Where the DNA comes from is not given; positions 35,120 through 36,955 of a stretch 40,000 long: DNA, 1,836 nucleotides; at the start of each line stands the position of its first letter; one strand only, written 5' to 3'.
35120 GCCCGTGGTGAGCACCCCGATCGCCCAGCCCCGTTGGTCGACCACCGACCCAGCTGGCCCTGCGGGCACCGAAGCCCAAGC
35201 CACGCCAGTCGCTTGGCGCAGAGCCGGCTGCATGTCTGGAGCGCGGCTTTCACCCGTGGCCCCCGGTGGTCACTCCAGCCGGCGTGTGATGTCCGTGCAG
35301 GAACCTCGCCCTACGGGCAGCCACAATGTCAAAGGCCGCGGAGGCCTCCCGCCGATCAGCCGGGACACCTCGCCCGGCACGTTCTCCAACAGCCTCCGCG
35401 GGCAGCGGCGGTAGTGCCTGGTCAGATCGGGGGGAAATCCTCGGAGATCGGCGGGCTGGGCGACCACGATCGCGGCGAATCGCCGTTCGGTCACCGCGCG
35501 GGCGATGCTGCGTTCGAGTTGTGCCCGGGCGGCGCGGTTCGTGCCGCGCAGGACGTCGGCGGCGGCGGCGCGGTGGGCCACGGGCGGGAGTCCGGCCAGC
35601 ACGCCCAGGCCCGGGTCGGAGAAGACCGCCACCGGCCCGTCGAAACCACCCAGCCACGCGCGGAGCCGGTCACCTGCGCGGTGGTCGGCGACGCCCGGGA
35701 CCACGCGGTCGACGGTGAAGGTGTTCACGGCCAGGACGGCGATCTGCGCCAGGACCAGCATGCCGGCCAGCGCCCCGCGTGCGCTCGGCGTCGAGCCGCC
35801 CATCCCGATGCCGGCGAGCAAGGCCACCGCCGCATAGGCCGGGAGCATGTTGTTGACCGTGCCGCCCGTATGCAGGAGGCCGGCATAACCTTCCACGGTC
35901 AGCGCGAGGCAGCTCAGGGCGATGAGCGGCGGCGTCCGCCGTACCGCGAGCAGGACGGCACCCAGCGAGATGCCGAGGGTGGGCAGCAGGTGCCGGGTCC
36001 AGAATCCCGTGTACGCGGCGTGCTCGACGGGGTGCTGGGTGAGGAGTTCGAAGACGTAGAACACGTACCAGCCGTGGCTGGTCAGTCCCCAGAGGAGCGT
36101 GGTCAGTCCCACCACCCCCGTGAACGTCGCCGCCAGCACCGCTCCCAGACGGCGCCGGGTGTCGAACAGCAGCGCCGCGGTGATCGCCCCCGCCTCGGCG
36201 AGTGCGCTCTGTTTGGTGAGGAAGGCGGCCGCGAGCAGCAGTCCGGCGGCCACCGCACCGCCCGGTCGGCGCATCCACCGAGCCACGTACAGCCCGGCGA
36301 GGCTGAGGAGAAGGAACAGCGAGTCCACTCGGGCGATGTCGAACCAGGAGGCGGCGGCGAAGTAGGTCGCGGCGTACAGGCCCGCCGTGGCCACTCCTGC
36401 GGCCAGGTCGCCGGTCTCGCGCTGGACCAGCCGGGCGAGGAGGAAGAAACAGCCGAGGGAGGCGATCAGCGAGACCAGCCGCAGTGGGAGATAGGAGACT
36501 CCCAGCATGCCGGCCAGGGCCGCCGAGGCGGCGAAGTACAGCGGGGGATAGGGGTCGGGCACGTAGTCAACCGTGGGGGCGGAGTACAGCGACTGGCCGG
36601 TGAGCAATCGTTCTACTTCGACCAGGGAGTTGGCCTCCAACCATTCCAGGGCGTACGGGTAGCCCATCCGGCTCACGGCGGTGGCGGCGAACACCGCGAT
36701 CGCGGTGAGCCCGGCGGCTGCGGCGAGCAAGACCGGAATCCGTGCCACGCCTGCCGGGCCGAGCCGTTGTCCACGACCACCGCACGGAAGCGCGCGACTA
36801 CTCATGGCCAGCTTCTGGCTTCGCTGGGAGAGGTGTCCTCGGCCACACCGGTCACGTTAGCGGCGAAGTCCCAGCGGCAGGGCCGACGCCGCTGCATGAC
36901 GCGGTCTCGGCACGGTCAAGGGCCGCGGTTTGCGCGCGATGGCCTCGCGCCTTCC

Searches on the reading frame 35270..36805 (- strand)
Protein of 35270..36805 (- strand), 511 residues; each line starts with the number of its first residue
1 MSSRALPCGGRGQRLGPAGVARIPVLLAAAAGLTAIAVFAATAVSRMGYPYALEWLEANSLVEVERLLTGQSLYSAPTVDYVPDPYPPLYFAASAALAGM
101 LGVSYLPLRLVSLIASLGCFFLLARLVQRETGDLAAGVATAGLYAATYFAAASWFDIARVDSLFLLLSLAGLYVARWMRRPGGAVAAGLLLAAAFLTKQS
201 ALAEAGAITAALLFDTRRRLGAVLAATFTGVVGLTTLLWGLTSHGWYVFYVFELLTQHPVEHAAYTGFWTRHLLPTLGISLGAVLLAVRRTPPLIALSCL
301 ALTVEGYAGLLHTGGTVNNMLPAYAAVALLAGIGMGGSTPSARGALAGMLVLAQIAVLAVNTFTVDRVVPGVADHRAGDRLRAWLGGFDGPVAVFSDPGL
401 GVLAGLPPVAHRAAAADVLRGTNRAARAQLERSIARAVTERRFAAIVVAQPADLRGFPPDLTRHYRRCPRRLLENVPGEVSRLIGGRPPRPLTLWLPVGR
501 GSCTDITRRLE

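Call 77: search_protein_families(library=pfam, proteins=[window:35270-36805:-], max_evalue=0.0001)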
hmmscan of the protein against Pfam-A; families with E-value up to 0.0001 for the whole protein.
window:35270-36805:- (511 aa): 1 family
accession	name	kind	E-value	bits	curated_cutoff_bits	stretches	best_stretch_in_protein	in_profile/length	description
PF13231.12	PMT_2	-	5.1e-06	27.2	26.1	1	87-235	3-152/160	Dolichyl-phosphate-mannose-protein mannosyltransferase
